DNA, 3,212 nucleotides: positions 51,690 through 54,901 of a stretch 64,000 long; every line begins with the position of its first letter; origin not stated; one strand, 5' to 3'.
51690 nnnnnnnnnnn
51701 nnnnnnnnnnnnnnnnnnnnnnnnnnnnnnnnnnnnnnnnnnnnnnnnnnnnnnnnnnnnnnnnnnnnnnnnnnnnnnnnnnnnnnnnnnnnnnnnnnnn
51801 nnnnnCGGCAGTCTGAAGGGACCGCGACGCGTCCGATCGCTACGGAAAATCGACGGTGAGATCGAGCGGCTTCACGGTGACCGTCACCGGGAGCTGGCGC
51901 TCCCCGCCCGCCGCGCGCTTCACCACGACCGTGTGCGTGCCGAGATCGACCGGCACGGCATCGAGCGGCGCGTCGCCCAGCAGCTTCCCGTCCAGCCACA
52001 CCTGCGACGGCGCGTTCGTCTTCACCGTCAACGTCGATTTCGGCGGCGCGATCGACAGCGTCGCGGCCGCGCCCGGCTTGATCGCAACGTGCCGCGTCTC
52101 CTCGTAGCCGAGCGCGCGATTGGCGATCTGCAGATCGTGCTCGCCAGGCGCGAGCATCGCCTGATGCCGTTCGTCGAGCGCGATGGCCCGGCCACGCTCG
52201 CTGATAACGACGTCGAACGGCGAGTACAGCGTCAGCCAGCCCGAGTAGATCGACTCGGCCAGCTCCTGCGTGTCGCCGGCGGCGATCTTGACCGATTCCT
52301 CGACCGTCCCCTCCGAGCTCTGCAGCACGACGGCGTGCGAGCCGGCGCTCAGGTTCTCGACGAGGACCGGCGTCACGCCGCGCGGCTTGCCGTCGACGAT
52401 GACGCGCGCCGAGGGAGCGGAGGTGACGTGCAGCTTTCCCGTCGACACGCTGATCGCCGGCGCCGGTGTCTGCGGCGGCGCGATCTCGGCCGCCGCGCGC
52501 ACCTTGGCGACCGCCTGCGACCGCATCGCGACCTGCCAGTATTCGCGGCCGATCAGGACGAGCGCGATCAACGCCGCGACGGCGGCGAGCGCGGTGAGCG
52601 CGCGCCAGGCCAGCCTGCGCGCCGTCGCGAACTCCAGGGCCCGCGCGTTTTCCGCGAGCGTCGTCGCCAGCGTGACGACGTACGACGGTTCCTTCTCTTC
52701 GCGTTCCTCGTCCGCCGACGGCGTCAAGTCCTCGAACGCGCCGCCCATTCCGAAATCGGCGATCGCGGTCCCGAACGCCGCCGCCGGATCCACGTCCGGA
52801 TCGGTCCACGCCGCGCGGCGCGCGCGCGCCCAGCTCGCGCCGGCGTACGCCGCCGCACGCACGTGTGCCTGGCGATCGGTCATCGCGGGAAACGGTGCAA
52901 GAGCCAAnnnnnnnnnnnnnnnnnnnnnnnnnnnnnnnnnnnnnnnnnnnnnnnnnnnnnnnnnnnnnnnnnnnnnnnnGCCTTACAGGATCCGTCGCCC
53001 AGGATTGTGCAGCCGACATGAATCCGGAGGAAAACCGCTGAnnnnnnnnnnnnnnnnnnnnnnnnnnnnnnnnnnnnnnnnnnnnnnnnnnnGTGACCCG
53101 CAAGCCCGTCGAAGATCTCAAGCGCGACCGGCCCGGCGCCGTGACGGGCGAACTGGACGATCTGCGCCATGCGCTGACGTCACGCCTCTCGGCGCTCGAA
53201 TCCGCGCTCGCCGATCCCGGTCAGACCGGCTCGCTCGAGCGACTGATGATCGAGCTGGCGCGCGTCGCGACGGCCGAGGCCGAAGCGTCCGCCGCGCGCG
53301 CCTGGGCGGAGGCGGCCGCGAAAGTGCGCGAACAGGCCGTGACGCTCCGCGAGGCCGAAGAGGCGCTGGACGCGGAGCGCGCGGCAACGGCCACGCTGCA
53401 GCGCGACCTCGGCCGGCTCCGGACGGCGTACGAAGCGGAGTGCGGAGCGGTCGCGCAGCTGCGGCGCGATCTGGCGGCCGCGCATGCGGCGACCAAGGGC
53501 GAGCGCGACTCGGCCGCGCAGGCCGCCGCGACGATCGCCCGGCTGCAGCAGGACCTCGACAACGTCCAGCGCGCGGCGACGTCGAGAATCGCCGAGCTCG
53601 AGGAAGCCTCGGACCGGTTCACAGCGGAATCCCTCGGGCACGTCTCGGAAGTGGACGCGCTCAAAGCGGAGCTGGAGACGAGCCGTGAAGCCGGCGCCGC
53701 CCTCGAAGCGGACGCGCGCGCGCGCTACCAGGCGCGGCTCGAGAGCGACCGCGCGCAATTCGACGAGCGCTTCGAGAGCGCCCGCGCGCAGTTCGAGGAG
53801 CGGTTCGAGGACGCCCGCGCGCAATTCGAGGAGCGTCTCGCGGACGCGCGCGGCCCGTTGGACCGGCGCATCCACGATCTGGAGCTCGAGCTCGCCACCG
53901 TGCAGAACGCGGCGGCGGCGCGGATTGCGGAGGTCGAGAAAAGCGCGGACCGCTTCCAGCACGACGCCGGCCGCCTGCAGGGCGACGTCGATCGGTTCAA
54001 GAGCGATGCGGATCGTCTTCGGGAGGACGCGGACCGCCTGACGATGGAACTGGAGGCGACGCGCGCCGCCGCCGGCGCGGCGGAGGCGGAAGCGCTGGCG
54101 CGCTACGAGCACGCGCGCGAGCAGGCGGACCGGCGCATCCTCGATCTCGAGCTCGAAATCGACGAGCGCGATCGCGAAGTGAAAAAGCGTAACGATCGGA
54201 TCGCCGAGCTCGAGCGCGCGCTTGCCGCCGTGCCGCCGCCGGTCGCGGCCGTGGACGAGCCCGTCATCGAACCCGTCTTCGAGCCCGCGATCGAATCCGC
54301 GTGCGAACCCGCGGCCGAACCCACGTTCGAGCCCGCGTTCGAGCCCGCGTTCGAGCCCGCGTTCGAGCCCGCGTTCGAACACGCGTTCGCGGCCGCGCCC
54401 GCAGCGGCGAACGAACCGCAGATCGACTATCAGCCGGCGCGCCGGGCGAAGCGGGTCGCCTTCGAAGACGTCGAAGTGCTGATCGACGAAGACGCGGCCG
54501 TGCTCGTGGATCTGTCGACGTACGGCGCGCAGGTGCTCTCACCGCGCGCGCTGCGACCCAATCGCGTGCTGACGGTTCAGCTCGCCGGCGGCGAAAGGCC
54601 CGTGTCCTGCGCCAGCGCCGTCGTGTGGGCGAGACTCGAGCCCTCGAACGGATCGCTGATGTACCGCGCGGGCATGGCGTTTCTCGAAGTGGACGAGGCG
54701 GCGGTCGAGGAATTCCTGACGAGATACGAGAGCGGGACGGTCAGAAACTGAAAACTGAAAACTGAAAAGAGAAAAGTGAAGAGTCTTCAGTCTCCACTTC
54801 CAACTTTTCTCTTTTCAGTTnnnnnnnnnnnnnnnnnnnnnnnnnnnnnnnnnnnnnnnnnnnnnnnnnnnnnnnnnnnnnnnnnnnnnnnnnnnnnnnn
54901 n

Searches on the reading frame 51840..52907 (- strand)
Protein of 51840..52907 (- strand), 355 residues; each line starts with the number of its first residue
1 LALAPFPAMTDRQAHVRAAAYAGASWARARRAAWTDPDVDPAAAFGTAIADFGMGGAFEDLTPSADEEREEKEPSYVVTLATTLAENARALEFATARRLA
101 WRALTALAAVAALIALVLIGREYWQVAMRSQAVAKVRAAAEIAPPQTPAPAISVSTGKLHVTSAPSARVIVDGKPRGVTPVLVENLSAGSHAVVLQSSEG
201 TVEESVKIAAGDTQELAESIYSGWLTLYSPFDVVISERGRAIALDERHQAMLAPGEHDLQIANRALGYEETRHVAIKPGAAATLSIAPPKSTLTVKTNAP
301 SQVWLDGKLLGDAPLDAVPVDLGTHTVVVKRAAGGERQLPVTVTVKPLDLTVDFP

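Call 38: search_protein_families(library=pfam, proteins=[window:51840-52907:-], max_evalue=0.01)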
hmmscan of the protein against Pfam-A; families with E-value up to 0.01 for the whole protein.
window:51840-52907:- (355 aa): 1 family
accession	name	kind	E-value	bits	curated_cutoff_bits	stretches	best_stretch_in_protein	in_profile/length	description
PF08308.17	PEGA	-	7.5e-14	51.8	20.8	2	157-216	2-63/71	PEGA domain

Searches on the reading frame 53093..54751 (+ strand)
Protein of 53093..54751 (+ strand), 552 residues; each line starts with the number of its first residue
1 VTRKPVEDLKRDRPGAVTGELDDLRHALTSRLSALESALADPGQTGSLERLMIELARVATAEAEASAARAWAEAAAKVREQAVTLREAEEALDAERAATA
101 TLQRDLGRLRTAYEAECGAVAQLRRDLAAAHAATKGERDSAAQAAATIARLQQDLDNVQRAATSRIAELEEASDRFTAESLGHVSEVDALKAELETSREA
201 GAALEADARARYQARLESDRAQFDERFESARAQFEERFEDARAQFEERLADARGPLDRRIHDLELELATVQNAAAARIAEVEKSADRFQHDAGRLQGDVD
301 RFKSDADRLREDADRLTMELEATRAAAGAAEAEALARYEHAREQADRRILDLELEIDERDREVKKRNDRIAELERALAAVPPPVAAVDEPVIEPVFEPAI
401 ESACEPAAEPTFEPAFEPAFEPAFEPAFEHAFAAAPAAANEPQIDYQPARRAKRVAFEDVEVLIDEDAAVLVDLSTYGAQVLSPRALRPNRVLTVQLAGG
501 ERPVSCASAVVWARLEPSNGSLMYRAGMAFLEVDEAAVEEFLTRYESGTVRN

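Call 38: search_protein_families(library=pfam, proteins=[window:53093-54751:+], max_evalue=0.01)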
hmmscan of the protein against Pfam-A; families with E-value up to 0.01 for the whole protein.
window:53093-54751:+ (552 aa): 4 families
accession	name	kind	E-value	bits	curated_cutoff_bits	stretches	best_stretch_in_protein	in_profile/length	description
PF13166.12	AAA_13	-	5.7e-05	22.4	36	1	187-388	281-464/713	AAA domain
PF05791.16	Bacillus_HBL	-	0.0011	19.3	29.1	0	234-303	80-150/177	Bacillus haemolytic enterotoxin (HBL)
PF07889.17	DUF1664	-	0.0041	17.6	34.6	0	249-317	39-107/124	Protein of unknown function (DUF1664)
PF01442.23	Apolipoprotein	-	0.0058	16.8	90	1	120-269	35-187/190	Apolipoprotein A1/A4/E domain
